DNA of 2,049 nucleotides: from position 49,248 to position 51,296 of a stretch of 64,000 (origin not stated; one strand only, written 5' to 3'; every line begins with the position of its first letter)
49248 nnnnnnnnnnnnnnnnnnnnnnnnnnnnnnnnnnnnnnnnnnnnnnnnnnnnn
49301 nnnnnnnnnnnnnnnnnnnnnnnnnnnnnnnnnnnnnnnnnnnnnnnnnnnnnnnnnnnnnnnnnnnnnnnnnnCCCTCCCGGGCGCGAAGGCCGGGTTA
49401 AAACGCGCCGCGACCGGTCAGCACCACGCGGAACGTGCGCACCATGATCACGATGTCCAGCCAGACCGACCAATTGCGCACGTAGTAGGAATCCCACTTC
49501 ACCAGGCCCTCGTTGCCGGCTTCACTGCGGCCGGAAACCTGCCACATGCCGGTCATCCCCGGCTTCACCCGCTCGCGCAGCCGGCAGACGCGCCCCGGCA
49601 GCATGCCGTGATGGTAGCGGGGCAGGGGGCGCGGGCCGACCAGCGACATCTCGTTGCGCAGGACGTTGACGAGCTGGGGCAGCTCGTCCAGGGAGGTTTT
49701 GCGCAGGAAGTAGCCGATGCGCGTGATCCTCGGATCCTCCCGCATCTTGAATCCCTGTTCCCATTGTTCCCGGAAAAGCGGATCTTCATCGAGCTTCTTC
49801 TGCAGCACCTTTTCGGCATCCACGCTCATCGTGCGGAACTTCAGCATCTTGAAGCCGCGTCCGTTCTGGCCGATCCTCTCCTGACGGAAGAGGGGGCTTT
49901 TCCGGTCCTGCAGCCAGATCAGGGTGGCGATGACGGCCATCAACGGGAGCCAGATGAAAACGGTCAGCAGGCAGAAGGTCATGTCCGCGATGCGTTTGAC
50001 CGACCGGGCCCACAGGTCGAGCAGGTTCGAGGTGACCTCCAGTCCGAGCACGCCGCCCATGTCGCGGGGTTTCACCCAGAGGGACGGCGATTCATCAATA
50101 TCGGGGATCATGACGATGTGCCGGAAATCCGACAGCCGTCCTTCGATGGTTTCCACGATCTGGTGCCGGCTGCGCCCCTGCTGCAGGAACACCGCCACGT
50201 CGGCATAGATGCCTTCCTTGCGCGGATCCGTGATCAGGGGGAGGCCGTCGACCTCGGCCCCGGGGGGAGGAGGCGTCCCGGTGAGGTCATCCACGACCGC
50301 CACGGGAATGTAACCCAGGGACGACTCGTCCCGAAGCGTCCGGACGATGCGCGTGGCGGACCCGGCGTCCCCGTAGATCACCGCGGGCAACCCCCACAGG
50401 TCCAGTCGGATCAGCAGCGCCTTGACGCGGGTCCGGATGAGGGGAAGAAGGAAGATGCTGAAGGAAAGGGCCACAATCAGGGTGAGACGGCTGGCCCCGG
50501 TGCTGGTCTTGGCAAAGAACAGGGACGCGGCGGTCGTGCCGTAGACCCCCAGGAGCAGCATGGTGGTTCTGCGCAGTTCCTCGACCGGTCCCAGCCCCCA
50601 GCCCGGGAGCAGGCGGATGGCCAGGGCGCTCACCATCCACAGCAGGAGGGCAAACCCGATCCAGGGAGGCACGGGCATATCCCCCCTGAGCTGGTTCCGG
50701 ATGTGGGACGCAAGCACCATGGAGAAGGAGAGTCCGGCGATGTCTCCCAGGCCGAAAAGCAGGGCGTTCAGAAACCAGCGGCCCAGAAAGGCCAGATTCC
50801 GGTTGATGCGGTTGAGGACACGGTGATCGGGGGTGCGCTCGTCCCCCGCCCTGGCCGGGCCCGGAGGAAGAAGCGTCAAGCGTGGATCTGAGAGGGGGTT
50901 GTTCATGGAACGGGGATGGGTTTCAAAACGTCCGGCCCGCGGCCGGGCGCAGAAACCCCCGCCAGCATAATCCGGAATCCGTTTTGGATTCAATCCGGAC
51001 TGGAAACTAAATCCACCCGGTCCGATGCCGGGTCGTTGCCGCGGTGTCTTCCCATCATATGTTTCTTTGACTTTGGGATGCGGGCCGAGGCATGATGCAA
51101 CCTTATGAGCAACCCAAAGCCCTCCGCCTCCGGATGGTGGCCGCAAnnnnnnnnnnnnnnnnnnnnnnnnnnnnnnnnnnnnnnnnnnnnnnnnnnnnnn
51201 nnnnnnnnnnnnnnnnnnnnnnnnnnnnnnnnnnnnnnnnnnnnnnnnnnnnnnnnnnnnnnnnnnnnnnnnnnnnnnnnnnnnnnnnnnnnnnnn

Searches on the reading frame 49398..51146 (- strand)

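Call 55: search_protein_families(library=pfam, proteins=[window:49398-51146:-], max_evalue=0.001)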
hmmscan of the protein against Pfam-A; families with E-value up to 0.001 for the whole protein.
window:49398-51146:- (582 aa): 2 families
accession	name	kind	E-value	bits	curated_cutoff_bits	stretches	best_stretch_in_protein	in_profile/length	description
PF02397.22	Bac_transf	-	2.5e-62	210.1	27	1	384-576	1-178/179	Bacterial sugar transferase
PF13727.12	CoA_binding_3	-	0.00052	20.5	25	0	189-303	16-125/175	CoA-binding domain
